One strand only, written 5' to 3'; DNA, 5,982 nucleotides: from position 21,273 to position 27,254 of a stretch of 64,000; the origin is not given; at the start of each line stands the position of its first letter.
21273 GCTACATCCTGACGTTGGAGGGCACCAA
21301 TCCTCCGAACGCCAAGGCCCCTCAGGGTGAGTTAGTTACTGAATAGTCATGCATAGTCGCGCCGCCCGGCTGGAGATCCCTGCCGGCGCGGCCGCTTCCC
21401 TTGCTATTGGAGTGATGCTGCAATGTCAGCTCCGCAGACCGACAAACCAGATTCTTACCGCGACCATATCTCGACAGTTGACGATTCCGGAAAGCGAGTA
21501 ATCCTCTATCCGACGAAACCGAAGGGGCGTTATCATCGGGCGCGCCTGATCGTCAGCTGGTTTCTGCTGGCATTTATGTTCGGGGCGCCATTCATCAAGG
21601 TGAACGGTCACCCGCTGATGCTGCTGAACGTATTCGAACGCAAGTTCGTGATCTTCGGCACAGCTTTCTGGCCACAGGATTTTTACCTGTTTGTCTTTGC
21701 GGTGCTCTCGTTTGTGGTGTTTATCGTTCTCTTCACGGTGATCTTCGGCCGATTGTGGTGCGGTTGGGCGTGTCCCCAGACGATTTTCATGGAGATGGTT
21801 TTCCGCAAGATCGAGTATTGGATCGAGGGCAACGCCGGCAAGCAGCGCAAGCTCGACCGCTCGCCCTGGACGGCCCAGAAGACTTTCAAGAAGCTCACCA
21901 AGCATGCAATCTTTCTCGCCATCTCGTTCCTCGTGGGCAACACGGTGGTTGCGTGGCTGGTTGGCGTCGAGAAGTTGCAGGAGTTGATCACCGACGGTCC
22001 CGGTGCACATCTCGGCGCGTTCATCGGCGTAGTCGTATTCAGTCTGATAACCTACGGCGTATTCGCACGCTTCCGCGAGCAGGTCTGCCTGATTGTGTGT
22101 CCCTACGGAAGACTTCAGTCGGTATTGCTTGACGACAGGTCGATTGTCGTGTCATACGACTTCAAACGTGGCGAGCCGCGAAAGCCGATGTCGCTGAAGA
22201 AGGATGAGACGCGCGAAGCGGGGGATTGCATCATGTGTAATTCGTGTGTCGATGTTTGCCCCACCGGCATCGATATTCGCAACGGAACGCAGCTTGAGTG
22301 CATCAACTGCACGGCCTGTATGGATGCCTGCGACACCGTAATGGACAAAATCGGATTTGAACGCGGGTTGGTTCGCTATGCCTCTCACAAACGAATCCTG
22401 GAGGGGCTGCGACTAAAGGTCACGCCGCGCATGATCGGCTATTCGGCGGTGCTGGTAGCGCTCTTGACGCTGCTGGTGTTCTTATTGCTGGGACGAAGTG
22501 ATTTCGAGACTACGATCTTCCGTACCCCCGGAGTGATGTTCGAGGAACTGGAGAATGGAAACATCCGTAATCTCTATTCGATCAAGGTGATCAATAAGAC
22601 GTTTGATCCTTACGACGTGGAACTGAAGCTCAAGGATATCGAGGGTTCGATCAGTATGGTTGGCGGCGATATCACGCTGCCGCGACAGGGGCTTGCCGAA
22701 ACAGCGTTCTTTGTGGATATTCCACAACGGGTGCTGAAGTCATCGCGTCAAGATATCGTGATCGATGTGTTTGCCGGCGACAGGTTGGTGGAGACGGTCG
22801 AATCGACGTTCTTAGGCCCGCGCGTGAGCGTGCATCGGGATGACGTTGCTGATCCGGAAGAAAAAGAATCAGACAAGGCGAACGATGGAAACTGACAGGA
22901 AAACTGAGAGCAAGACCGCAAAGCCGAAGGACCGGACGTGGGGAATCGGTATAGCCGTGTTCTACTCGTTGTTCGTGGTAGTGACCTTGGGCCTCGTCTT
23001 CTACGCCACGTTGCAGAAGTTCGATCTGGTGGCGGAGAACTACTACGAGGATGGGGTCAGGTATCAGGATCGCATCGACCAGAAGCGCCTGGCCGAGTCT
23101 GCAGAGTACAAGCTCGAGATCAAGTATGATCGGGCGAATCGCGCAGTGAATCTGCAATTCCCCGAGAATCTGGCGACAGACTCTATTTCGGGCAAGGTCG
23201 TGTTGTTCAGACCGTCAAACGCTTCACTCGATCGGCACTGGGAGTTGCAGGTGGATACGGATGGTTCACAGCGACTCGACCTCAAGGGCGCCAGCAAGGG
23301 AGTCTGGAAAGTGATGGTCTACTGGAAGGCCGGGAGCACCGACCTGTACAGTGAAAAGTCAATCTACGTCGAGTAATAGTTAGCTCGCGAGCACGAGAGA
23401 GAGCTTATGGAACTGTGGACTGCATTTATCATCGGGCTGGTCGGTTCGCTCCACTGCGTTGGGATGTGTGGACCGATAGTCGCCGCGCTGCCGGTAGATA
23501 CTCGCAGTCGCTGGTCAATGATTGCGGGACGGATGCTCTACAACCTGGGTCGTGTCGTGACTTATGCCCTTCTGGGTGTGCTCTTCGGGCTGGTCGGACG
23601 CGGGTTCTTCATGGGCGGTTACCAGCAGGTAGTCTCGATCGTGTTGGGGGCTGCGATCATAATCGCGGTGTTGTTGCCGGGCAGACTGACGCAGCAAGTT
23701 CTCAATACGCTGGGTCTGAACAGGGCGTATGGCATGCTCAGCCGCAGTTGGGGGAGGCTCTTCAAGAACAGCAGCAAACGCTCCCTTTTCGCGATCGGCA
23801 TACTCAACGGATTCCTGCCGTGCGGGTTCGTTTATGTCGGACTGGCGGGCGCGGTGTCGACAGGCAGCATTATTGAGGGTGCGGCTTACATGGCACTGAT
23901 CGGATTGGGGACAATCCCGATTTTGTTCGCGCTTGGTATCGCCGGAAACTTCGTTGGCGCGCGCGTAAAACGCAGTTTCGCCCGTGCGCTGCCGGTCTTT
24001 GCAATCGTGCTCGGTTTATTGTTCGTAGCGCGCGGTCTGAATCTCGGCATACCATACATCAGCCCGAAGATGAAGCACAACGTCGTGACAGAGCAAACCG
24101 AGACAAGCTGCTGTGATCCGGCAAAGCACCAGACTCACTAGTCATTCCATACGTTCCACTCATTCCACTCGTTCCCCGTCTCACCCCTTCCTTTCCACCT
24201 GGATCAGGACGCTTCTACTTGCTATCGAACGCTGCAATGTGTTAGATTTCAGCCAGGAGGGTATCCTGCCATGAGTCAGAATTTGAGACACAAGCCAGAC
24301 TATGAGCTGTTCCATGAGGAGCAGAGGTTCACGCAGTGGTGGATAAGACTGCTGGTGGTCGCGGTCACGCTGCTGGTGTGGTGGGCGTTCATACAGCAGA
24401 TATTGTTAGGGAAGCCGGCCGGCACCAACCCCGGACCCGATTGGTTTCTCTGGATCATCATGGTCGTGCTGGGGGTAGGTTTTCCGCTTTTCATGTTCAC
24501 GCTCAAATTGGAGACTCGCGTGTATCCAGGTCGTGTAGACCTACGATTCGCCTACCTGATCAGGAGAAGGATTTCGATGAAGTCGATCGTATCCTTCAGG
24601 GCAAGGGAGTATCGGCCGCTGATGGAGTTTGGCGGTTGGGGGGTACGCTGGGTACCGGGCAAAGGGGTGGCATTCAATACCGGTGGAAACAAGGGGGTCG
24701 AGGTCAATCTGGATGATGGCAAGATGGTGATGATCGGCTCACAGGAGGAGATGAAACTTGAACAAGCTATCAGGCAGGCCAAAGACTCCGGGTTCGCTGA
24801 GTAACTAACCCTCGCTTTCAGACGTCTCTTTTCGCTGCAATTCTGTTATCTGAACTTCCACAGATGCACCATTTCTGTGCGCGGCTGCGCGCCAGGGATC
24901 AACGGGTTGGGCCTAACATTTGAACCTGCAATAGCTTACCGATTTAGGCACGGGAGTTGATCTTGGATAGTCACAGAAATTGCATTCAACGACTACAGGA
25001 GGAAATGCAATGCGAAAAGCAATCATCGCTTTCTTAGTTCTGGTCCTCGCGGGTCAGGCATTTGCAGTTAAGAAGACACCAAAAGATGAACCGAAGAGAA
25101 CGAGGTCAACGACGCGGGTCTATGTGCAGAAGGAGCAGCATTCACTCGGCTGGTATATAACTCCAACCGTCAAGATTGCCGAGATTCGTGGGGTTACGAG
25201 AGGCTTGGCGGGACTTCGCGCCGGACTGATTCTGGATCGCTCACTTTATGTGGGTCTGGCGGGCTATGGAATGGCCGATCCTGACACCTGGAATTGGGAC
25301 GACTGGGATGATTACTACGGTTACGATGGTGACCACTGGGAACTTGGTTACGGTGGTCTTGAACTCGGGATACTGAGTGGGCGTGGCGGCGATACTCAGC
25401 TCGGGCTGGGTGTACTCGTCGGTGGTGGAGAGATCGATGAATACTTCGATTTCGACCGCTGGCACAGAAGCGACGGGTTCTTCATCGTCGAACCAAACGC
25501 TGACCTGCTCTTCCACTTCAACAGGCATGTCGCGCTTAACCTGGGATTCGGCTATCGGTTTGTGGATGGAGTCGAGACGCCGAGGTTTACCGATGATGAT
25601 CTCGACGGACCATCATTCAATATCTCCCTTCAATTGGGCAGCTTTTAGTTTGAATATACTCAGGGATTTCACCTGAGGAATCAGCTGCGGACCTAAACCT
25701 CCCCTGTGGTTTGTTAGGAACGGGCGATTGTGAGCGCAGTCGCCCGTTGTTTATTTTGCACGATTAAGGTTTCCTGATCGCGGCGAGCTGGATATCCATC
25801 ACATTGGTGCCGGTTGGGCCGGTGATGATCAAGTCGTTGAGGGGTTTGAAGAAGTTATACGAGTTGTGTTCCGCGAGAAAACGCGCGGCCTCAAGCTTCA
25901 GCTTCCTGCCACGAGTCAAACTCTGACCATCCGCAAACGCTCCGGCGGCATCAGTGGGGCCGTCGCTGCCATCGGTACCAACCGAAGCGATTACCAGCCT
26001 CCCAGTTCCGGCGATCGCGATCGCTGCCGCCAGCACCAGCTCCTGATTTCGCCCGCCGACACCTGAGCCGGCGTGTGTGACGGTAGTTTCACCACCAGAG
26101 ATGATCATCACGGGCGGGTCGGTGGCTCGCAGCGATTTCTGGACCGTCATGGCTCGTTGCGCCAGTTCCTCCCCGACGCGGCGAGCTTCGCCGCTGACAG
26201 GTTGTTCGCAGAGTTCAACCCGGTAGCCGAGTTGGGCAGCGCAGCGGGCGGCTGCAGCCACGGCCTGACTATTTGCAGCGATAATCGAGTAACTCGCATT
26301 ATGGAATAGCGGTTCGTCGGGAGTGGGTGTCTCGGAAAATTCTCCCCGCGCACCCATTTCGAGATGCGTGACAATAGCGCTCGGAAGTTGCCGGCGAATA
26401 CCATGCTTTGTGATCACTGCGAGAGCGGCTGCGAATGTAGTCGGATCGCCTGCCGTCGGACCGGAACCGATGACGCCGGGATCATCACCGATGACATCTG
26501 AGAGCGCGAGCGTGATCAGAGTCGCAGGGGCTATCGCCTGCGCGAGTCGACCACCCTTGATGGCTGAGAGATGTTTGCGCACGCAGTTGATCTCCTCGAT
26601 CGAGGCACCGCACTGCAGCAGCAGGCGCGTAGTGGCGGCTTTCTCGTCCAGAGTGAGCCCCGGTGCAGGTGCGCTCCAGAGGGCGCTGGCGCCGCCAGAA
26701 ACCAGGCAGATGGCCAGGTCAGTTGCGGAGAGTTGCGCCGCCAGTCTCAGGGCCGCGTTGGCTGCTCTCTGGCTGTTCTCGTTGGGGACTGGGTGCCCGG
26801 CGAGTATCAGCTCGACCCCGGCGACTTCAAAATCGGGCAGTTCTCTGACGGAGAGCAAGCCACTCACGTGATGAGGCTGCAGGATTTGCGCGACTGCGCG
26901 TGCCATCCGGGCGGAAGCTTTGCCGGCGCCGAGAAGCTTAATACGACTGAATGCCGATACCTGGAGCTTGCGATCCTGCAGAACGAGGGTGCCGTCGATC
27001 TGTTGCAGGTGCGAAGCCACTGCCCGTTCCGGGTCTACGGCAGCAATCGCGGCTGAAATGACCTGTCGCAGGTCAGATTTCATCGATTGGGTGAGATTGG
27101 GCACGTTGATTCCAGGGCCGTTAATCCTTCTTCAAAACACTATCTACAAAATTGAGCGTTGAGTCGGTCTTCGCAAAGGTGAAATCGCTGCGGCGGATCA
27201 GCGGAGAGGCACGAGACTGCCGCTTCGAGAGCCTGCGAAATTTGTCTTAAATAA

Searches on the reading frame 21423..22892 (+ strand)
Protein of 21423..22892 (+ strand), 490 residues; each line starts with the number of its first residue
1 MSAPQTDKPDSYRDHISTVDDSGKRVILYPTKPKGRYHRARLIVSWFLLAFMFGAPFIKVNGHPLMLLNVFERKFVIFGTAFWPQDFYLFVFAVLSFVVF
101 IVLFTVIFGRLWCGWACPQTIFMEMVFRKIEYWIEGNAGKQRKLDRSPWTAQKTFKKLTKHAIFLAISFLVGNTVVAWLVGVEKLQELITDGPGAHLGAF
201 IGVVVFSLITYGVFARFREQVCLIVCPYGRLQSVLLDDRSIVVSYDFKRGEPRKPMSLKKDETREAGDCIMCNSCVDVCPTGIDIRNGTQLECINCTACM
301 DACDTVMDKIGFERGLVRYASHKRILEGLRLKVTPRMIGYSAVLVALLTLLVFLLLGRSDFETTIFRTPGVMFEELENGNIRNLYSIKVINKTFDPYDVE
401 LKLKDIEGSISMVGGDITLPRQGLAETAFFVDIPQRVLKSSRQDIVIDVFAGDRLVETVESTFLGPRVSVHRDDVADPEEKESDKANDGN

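Call 18: search_protein_families(library=pfam, proteins=[window:21423-22892:+], max_evalue=0.00001)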
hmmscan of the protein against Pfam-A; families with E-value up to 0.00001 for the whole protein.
window:21423-22892:+ (490 aa): 8 families
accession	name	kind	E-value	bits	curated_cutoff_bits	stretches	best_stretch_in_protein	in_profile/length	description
PF13746.11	Fer4_18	-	1.3e-41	141.8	27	1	217-321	1-113/114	4Fe-4S dicluster domain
PF11614.14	FixG_C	-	9.5e-22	77.8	25.6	1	351-466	1-119/119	IG-like fold at C-terminal of FixG, putative oxidoreductase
PF12801.12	Fer4_5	-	4e-13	49.5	22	1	91-136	2-43/48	4Fe-4S binding domain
PF13183.11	Fer4_8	-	3.6e-08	34.3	27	0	222-283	11-68/68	4Fe-4S dicluster domain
PF13534.11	Fer4_17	-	1.2e-07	32.6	22.2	0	221-284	7-61/61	4Fe-4S dicluster domain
PF12838.12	Fer4_7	-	3.2e-07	31.1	27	0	221-283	7-52/52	4Fe-4S dicluster domain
PF13484.11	Fer4_16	-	2e-06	28.9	30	0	221-281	7-65/66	4Fe-4S double cluster binding domain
PF13187.11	Fer4_9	-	3.8e-06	27.3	27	0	248-282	34-50/52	4Fe-4S dicluster domain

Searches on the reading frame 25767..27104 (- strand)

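Call 18: search_protein_families(library=pfam, proteins=[window:25767-27104:-], max_evalue=0.00001)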
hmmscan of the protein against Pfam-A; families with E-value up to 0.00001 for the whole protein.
window:25767-27104:- (446 aa): 2 families
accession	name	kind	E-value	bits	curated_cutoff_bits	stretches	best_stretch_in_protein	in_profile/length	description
PF13660.11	DUF4147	-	2.1e-79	266.7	23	1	12-249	2-234/234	Domain of unknown function (DUF4147)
PF05161.18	MOFRL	-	3.1e-37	127.4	28.3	1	332-437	1-106/106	MOFRL family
